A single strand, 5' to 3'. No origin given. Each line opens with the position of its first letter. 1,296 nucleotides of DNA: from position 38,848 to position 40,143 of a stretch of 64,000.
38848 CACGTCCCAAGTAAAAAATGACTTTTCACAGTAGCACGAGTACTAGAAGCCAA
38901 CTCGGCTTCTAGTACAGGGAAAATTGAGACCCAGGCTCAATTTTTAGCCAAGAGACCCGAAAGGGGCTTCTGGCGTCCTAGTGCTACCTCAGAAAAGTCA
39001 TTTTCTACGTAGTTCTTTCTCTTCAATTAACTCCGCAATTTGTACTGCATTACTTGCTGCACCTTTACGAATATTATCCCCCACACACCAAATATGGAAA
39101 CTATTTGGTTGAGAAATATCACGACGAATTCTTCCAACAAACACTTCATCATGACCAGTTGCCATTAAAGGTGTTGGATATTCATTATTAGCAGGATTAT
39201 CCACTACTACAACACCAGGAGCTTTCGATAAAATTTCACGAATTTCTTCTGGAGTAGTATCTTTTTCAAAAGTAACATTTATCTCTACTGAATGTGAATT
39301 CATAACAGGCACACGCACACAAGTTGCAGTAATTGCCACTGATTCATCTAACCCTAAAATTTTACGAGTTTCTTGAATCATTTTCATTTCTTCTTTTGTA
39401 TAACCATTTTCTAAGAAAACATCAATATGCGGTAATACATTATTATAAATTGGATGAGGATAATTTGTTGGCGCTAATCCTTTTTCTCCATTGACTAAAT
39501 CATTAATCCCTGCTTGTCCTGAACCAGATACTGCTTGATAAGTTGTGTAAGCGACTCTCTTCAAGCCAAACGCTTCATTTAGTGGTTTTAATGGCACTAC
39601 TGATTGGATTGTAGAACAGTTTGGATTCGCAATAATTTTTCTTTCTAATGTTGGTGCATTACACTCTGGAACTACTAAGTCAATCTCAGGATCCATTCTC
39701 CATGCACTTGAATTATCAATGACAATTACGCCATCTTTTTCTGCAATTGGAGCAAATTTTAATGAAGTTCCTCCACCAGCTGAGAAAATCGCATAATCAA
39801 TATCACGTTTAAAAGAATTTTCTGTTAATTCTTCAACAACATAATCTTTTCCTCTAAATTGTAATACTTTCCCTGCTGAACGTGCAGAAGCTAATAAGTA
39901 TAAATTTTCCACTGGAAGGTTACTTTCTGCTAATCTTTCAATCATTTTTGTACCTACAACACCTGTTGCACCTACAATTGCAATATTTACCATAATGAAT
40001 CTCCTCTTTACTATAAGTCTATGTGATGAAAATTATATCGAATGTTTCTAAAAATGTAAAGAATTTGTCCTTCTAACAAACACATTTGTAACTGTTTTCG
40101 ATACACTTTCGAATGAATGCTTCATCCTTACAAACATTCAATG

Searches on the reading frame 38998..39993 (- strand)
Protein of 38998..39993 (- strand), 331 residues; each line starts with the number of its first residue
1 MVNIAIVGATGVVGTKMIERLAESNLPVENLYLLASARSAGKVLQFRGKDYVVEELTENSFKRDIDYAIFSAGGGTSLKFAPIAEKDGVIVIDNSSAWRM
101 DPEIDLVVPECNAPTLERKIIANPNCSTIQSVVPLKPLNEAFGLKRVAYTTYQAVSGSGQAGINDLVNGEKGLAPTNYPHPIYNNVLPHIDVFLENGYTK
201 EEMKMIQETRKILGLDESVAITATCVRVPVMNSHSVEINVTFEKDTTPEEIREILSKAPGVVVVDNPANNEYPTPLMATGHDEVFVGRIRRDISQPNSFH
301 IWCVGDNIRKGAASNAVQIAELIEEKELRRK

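Call 54: search_protein_families(library=pfam, proteins=[window:38998-39993:-], max_evalue=0.00001)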
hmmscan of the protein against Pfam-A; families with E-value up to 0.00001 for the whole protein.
window:38998-39993:- (331 aa): 3 families
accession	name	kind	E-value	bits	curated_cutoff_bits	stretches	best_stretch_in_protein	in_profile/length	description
PF02774.23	Semialdhyde_dhC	-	2.3e-52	178.3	26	1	135-310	1-184/184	Semialdehyde dehydrogenase, dimerisation domain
PF01118.30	Semialdhyde_dh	-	5.9e-32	111.1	26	1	3-116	1-118/121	Semialdehyde dehydrogenase, NAD binding domain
PF02800.25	Gp_dh_C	-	3.2e-07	30.5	24.4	0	219-259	70-110/158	Glyceraldehyde 3-phosphate dehydrogenase, C-terminal domain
